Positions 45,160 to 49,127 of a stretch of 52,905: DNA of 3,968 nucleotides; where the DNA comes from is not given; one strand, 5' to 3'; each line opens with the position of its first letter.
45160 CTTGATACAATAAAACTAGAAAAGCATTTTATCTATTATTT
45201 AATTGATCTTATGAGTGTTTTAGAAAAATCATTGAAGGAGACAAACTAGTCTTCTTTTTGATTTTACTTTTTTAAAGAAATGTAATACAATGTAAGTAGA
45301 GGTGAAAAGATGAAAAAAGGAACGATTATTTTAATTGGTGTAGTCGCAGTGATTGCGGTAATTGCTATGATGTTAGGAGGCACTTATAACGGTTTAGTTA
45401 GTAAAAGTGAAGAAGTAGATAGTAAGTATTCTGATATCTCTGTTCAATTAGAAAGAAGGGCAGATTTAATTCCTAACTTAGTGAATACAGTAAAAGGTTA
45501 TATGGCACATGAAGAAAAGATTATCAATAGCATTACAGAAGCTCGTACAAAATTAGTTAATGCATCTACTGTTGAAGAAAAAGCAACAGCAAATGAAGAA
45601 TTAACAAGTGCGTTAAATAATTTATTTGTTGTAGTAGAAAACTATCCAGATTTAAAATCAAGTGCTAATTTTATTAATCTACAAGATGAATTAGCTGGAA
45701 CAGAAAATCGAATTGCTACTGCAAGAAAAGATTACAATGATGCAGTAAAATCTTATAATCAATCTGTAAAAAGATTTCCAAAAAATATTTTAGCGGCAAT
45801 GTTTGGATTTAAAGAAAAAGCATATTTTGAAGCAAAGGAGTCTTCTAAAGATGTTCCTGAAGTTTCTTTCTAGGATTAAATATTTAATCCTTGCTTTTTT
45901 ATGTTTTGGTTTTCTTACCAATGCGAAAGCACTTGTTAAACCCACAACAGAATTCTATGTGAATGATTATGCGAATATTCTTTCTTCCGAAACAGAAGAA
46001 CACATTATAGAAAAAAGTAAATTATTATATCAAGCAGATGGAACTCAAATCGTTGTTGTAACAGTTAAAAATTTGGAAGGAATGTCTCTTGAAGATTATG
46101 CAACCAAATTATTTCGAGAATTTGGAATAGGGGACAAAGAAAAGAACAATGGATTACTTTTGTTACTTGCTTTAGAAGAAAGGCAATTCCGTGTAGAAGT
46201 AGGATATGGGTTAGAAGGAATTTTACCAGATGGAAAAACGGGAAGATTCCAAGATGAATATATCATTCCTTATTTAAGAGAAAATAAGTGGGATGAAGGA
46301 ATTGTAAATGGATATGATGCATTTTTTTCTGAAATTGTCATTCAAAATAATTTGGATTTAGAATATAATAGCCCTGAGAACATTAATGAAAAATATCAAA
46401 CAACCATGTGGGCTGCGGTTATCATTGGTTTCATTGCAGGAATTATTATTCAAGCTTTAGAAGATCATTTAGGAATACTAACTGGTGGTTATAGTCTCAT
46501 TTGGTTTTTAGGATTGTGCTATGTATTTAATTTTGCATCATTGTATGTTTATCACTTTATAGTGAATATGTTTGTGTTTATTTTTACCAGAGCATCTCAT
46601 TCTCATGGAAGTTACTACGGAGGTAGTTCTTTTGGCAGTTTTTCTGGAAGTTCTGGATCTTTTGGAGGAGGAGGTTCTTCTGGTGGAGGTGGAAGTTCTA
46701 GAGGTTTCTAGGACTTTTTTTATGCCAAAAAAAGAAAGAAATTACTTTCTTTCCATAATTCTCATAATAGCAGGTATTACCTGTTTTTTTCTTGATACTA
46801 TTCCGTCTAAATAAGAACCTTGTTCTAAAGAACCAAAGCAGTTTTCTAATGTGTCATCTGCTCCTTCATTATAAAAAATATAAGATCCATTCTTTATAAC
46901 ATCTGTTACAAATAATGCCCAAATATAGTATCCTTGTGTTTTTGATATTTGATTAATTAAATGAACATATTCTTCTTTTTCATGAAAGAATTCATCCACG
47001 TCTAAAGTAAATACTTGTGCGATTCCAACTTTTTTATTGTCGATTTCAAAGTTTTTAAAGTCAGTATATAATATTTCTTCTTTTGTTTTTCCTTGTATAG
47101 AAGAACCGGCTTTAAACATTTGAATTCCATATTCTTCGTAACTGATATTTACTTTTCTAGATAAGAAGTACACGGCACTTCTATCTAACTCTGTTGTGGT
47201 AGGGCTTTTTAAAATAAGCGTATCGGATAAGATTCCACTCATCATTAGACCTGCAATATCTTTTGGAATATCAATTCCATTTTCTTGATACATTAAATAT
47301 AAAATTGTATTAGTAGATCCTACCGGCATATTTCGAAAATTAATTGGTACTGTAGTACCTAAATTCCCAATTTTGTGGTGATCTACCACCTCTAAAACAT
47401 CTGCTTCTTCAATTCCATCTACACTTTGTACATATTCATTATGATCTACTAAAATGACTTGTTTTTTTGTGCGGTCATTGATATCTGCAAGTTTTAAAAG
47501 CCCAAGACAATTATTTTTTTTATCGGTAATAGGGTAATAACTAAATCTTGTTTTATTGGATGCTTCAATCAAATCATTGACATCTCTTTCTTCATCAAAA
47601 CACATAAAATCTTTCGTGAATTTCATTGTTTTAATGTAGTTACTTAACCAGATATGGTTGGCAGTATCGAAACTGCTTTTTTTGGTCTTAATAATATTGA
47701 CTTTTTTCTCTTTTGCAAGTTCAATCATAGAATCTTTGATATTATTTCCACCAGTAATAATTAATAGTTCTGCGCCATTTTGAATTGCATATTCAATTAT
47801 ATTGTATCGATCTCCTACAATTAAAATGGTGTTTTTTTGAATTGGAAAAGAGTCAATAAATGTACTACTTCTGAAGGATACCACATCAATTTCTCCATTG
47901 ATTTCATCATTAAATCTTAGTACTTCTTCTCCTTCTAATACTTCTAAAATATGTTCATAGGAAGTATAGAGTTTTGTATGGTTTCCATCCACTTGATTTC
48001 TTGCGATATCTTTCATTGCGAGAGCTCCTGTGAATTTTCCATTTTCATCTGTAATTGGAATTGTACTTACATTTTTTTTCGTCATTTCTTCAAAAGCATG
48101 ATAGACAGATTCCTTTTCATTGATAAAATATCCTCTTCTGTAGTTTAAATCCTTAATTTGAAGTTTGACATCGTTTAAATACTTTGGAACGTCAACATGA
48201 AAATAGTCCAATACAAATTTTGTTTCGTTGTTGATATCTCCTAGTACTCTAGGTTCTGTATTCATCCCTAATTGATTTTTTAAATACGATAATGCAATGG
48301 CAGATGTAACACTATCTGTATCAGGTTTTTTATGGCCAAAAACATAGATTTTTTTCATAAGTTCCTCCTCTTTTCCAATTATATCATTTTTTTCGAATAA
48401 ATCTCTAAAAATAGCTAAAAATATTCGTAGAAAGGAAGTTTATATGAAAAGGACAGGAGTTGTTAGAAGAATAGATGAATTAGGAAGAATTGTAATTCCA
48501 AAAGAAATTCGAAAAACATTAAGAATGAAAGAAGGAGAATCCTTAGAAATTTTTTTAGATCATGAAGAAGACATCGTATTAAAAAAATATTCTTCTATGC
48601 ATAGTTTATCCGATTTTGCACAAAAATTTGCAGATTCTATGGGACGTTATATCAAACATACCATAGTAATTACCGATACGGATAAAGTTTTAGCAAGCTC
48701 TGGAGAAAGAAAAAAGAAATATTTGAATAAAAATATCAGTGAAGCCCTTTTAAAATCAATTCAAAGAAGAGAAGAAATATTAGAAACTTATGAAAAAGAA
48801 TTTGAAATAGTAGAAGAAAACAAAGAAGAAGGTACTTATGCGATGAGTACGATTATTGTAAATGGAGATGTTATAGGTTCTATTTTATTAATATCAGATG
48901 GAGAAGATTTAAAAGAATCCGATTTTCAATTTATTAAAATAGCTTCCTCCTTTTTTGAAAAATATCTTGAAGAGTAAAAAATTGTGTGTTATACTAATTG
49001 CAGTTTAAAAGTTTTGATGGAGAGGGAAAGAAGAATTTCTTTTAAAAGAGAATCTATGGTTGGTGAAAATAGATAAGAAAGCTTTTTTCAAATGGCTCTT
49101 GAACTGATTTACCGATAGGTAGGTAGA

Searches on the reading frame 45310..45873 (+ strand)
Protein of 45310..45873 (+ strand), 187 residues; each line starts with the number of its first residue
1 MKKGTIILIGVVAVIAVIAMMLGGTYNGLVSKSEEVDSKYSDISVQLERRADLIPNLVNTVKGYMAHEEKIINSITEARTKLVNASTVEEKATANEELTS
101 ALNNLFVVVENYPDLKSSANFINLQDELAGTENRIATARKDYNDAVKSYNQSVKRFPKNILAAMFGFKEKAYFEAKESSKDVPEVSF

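Call 14: search_protein_families(library=pfam, proteins=[window:45310-45873:+])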
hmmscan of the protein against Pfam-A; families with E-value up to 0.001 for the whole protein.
window:45310-45873:+ (187 aa): 1 family
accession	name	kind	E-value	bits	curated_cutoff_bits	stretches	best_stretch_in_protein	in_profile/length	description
PF04011.17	LemA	-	2.1e-62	209.8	26.2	1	40-187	2-149/149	LemA family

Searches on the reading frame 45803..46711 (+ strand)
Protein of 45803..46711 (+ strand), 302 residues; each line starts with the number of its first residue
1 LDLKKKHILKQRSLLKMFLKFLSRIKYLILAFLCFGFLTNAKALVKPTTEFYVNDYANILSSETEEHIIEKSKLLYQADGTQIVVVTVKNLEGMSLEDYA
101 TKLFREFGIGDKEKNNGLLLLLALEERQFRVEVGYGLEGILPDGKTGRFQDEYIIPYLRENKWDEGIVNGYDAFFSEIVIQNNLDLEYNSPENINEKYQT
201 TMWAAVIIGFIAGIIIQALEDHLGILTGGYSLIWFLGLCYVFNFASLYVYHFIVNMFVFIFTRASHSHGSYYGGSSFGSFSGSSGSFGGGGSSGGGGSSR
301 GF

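Call 14: search_protein_families(library=pfam, proteins=[window:45803-46711:+])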
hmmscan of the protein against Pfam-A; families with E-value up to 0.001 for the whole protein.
window:45803-46711:+ (302 aa): 1 family
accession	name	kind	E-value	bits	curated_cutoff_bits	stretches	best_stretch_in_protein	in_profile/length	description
PF04536.20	TPM_phosphatase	-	2.1e-41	141.2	22.1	1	53-174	1-122/125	TPM domain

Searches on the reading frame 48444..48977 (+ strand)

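Call 14: search_protein_families(library=pfam, proteins=[window:48444-48977:+])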
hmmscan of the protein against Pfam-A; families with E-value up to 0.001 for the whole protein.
window:48444-48977:+ (177 aa): 2 families
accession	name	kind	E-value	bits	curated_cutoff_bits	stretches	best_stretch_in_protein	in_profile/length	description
PF15714.11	SpoVT_C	-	2.3e-27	96.1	27.5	1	55-176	2-128/128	Stage V sporulation protein T C-terminal, transcription factor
PF04014.23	MazE_antitoxin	-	1.6e-11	44.4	24.7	1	7-51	1-45/48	Antidote-toxin recognition MazE, bacterial antitoxin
